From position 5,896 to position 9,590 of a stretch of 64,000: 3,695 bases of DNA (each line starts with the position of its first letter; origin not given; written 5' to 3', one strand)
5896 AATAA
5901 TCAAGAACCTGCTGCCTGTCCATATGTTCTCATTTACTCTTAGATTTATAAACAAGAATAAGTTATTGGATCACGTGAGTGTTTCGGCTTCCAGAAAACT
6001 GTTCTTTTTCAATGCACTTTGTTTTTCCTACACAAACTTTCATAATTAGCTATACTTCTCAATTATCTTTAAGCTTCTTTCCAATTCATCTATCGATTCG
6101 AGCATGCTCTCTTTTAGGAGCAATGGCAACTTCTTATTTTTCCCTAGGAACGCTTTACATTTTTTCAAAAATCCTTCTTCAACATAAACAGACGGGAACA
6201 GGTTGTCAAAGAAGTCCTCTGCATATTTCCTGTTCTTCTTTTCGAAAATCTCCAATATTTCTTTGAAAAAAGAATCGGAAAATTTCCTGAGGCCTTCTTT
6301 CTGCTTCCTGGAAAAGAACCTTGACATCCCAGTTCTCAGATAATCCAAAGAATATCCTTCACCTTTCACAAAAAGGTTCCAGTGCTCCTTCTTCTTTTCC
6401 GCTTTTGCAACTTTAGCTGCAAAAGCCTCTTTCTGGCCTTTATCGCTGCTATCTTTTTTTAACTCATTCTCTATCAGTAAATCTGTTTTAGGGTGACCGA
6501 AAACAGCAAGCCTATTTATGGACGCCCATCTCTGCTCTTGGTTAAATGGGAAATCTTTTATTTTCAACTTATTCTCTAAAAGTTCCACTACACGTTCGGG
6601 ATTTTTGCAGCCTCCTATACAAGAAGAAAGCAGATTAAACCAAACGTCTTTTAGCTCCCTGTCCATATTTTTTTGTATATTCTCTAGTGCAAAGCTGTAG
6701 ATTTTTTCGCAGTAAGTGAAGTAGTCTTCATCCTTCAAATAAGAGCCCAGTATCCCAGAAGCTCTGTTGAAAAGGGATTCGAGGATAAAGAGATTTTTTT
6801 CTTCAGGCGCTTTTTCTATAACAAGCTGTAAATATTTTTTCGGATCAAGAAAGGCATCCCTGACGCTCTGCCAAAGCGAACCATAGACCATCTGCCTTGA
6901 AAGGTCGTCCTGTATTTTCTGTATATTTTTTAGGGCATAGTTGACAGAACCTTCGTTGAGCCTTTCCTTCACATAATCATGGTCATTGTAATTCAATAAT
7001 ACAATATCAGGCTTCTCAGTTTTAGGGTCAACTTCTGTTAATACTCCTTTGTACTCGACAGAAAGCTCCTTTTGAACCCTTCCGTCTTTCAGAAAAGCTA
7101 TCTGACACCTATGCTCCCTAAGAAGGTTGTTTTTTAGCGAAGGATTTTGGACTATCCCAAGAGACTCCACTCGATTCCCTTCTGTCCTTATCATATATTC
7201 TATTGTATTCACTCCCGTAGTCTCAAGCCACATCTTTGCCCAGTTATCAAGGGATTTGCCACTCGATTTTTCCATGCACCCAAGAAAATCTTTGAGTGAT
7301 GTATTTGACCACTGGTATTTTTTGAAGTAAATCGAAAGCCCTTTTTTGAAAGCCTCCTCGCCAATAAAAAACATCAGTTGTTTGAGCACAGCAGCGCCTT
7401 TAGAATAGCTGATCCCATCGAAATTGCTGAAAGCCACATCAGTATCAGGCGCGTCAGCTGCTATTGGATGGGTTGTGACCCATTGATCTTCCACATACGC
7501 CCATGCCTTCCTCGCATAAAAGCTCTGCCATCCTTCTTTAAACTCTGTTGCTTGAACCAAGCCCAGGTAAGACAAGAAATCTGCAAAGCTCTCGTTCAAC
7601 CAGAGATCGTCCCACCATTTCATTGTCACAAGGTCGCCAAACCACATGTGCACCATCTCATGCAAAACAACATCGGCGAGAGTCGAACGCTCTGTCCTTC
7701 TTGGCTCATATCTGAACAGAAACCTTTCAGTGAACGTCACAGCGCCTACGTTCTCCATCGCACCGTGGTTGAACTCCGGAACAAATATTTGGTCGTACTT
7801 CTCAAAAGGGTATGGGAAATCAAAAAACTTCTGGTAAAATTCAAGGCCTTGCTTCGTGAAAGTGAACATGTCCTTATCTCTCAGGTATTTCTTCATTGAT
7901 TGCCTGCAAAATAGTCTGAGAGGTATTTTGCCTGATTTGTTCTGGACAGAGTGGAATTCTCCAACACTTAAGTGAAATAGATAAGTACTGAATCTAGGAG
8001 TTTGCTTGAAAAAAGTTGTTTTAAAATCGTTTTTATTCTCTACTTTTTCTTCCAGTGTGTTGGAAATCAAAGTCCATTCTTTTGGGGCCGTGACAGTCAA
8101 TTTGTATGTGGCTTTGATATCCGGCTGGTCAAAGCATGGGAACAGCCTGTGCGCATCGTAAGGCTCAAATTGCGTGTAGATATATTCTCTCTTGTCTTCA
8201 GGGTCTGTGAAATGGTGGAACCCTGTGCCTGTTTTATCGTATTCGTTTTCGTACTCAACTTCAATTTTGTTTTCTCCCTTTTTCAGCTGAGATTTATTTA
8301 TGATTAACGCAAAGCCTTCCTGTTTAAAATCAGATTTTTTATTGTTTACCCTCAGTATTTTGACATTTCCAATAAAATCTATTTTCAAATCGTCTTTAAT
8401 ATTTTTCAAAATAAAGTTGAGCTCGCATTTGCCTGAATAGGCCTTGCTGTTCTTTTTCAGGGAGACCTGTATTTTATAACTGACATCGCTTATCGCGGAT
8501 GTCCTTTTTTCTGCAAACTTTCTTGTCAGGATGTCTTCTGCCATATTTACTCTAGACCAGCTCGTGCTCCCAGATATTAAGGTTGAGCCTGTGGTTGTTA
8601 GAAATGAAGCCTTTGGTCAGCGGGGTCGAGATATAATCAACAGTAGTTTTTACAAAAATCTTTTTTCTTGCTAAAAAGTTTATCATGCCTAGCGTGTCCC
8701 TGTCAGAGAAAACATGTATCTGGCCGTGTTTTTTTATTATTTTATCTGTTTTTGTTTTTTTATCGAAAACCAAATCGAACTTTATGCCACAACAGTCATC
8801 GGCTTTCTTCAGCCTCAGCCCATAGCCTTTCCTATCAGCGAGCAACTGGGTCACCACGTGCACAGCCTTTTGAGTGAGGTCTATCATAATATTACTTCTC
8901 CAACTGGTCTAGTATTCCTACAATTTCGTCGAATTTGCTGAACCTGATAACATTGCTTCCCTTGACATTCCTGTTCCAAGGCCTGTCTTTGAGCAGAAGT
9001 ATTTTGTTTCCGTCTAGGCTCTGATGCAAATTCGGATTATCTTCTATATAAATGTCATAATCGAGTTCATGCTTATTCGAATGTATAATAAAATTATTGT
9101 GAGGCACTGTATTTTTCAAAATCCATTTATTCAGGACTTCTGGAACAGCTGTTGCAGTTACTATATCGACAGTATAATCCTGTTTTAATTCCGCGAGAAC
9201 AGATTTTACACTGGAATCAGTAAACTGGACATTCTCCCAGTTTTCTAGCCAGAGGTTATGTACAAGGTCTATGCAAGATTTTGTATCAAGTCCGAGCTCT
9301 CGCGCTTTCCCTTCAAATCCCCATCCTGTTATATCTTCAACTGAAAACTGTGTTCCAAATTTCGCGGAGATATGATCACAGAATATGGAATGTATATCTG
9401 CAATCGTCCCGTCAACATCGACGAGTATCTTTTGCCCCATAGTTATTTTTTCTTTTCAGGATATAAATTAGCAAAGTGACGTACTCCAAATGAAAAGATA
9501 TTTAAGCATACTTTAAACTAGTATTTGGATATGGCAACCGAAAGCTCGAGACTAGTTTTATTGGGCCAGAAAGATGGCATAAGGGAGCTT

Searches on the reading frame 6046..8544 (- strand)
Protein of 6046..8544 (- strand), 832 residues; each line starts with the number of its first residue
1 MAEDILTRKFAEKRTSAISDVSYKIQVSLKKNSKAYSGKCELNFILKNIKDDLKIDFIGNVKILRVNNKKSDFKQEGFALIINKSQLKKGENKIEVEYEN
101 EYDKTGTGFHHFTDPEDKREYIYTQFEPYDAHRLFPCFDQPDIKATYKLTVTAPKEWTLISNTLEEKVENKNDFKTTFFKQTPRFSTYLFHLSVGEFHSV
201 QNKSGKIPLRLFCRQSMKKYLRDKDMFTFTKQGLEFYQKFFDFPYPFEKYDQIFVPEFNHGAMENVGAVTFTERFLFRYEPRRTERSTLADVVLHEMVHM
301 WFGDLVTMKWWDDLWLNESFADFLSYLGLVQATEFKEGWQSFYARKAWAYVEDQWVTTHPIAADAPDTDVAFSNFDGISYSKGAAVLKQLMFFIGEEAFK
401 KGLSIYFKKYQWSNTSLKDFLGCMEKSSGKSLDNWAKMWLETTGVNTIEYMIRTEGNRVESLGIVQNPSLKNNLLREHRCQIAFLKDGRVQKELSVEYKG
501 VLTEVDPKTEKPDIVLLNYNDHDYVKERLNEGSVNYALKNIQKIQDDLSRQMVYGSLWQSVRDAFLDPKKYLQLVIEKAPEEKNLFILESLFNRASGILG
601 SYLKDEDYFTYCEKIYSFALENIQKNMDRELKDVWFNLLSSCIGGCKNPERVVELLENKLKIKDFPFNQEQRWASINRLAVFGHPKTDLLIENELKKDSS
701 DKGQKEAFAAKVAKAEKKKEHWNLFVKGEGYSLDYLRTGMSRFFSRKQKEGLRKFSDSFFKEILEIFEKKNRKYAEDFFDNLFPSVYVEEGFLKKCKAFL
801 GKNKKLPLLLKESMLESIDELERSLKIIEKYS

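Call 11: search_protein_families(library=pfam, proteins=[window:6046-8544:-], max_evalue=0.0001)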
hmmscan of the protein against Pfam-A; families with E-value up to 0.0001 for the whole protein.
window:6046-8544:- (832 aa): 3 families
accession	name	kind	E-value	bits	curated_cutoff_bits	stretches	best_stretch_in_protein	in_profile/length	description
PF01433.26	Peptidase_M1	-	3.2e-57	194.1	27.7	1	230-439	6-218/218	Peptidase family M1 domain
PF17900.6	Peptidase_M1_N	-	9.1e-29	101.3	25.8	1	22-189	4-186/186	Peptidase M1 N-terminal domain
PF11838.14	ERAP1_C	-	6.3e-20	72.3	38.2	1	515-822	2-317/318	ERAP1-like C-terminal domain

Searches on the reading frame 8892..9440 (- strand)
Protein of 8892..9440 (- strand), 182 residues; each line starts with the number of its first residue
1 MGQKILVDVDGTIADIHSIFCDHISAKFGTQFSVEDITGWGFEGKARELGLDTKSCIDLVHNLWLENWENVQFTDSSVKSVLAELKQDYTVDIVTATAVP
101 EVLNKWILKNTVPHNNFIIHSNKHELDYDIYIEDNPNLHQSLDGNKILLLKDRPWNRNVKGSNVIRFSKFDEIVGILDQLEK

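Call 72: search_protein_families(library=pfam, proteins=[window:8892-9440:-], max_evalue=0.0001)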
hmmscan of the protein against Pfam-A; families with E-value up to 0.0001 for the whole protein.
window:8892-9440:- (182 aa): 1 family
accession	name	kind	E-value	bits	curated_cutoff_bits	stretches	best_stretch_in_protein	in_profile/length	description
PF06941.18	NT5C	-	3.5e-11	43.7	24.8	1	5-162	4-161/180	5' nucleotidase, deoxy (Pyrimidine), cytosolic type C protein (NT5C)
